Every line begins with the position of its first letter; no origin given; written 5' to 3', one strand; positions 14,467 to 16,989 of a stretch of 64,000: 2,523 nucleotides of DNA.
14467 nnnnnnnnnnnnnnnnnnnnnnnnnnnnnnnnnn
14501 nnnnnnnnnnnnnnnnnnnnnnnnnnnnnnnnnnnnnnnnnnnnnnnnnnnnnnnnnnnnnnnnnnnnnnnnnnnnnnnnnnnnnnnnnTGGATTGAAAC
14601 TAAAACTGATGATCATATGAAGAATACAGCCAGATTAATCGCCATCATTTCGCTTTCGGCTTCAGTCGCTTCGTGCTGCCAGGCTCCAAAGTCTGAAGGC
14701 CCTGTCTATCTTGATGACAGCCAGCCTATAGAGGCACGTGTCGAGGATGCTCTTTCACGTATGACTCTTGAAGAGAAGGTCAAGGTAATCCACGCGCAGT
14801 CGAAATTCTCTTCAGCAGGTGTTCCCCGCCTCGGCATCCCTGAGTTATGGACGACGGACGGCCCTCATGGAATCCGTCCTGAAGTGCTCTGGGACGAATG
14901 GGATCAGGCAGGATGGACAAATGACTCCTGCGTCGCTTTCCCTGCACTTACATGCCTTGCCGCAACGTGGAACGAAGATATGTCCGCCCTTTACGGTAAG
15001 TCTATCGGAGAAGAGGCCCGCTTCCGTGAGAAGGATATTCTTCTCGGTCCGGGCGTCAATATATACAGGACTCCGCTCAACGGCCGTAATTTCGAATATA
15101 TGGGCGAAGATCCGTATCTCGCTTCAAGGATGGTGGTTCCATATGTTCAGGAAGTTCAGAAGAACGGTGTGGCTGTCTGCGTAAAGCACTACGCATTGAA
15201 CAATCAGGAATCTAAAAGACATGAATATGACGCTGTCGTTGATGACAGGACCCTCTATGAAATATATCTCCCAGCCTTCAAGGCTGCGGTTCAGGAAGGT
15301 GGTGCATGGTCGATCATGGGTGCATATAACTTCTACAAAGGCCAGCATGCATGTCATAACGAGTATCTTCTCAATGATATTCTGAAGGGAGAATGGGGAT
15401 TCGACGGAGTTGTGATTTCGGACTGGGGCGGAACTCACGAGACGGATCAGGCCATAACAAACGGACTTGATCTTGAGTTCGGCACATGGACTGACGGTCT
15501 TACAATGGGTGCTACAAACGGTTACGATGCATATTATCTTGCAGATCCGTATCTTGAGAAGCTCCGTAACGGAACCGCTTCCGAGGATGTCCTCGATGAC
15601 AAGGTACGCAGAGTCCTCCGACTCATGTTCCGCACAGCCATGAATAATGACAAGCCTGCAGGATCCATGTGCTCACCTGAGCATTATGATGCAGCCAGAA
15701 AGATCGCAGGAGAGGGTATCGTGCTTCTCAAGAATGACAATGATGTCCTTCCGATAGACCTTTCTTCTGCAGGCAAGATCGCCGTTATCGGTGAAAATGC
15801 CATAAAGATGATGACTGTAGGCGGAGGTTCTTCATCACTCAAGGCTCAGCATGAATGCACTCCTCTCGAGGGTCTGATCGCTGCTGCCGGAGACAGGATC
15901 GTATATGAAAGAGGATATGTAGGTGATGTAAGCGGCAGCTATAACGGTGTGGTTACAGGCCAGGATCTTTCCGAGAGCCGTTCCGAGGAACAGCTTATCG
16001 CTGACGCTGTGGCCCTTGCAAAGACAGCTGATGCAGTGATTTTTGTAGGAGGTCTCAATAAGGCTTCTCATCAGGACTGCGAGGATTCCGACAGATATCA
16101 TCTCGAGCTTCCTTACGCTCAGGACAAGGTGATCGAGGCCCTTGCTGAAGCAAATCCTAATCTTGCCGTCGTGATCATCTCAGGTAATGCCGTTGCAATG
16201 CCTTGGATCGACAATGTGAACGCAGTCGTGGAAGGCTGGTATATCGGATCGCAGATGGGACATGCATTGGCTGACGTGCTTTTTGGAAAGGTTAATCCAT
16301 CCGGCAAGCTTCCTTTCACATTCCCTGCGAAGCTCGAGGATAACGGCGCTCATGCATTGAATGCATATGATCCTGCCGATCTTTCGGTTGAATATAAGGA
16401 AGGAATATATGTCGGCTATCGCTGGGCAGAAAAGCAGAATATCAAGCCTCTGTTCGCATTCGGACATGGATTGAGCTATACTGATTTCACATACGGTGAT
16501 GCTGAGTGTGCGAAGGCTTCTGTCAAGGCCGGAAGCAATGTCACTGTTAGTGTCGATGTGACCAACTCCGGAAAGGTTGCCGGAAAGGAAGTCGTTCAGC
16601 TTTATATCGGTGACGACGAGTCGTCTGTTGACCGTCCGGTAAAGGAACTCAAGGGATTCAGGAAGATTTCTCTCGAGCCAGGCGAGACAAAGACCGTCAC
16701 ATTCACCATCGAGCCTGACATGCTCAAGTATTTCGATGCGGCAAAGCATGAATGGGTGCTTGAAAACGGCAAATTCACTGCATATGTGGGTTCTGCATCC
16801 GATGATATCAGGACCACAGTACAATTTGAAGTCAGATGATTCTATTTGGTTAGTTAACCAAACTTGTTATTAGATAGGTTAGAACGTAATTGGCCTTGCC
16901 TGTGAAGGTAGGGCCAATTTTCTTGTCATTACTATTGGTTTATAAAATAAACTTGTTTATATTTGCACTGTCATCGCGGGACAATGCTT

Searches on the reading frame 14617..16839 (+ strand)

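Call 3: search_protein_families(library=pfam, proteins=[window:14617-16839:+], max_evalue=0.01)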
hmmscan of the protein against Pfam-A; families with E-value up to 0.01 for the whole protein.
window:14617-16839:+ (740 aa): 4 families
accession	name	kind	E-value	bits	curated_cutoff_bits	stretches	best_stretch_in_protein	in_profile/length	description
PF01915.27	Glyco_hydro_3_C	-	6e-58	196.6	31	1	368-621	1-200/200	Glycosyl hydrolase family 3 C-terminal domain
PF00933.27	Glyco_hydro_3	-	6.9e-30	105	27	1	71-336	60-316/316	Glycosyl hydrolase family 3 N terminal domain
PF14310.12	Fn3-like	-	4.1e-29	100.9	25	1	658-728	1-71/71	Fibronectin type III-like domain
PF07705.17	CARDB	-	0.00014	22.5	22.7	1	632-701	11-72/101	CARDB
